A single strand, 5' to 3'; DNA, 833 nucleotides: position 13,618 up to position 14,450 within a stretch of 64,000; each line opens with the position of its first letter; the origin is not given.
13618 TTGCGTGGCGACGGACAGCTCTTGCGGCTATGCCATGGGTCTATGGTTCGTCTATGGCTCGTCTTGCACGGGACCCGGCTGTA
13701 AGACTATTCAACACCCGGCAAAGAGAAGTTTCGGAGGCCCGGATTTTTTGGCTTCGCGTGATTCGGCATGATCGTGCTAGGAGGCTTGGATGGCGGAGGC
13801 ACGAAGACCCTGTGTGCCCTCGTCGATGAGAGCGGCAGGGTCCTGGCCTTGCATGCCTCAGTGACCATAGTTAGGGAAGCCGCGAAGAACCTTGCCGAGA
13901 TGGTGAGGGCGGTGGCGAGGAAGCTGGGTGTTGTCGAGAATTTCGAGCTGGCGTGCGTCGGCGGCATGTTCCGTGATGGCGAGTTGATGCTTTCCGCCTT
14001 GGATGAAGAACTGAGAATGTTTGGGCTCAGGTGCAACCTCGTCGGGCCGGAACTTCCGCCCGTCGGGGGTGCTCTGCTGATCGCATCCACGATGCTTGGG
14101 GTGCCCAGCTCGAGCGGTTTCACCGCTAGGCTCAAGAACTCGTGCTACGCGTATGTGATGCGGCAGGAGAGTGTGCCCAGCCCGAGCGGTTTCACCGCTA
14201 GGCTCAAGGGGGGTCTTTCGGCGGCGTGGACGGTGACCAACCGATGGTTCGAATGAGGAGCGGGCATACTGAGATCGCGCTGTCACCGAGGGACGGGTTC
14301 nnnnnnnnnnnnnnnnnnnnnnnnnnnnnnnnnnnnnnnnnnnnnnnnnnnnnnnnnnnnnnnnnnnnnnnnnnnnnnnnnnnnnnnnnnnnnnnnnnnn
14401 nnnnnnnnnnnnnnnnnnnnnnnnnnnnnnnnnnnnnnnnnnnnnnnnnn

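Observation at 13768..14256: Internally deleted BadF-type sugar kinase ending in a CRISPR-like 36/36/36 repeat-spacer-repeat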

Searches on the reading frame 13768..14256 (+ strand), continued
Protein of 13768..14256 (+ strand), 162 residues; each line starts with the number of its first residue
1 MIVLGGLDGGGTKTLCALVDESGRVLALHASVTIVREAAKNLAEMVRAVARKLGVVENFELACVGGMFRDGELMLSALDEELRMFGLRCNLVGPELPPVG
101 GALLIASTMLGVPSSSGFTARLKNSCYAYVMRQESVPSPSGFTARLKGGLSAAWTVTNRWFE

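Call 23: find_related_loci(query=P0002, collection=genome_contigs, flank=6000)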
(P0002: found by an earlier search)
Query P0002 (720 aa) in genome_contigs; peptide patterns used: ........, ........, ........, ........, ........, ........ (x = any residue, [..] = any of these).
68 stretches matched a pattern; 6 encode a relative of the query (tblastn E <= 1e-3); 6 distinct loci.
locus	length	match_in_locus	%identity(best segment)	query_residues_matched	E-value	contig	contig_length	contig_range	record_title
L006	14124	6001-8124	55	3-717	0e+0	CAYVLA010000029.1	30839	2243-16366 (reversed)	MAG TPA_asm: Candidatus Hadarchaeota archaeon isolate binchicken_co395_161 genome assembly, contig: NODE_194_length_3083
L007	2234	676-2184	32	180-687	2e-80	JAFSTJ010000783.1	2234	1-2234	MAG: Victivallales bacterium isolate RGIG3456 Goat_Rumen.Co__c2605801, whole genome shotgun sequence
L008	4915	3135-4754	32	105-661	5e-76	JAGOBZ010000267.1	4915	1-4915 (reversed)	MAG: Kiritimatiellae bacterium isolate Go_SlDig_bin_208 Go_SlDig_58778_length_4915_cov_6.018379, whole genome shotgun se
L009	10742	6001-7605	32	110-661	3e-74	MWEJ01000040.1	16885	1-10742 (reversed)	MAG: Verrucomicrobia bacterium ADurb.Bin070 BWX70_contig000040, whole genome shotgun sequence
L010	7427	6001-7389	33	222-694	3e-73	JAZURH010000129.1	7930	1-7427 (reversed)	MAG: Lentisphaeria bacterium isolate T1900044852_TS20190318.MAGScoT_cleanbin_000038 SGB_3032_k141_83264, whole genome sh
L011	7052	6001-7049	35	110-470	8e-41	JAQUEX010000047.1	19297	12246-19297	MAG: Kiritimatiellae bacterium isolate STCSWMC_188 NODE_7120_length_19297_cov_15.288576_ST_CSWMC, whole genome shotgun s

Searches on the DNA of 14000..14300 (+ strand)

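Call 24: search_dna_similar(query=window:14137-14172:+, collection=phages, mode=distant, max_evalue=10, max_rows=10)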
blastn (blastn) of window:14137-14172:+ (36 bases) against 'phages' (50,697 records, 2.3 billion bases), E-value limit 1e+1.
No match.

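Call 25: search_dna_similar(query=window:14137-14172:+, collection=plasmids, mode=distant, max_evalue=10, max_rows=10)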
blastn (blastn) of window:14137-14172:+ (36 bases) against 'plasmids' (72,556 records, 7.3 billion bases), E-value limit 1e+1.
Records with a match: 2; places in all: 2; records where one place covers at least 80% of the query: 0.
Best place of each record, by identity: 95-99% 1; 80-90% 1.
By first word of the organism name: Pseudoroseomonas 1; Agrobacterium 1.
By predicted mobility (MOB-suite, as given by PLSDB): non-mobilizable 1; conjugative 1.
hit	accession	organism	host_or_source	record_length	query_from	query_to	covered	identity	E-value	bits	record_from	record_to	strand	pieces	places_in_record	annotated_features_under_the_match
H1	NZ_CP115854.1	Pseudoroseomonas cervicalis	-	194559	8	35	78%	89.3%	4e+0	35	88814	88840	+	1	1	none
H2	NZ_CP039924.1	Agrobacterium tumefaciens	-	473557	11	31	58%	95.2%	4e+0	35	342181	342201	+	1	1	aroE: shikimate dehydrogenase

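Call 55: search_rna_families(source=window, start=14000, end=14300, threshold=evalue, max_evalue=10)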
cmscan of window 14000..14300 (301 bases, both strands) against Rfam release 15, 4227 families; matches with E-value up to 10: 0.
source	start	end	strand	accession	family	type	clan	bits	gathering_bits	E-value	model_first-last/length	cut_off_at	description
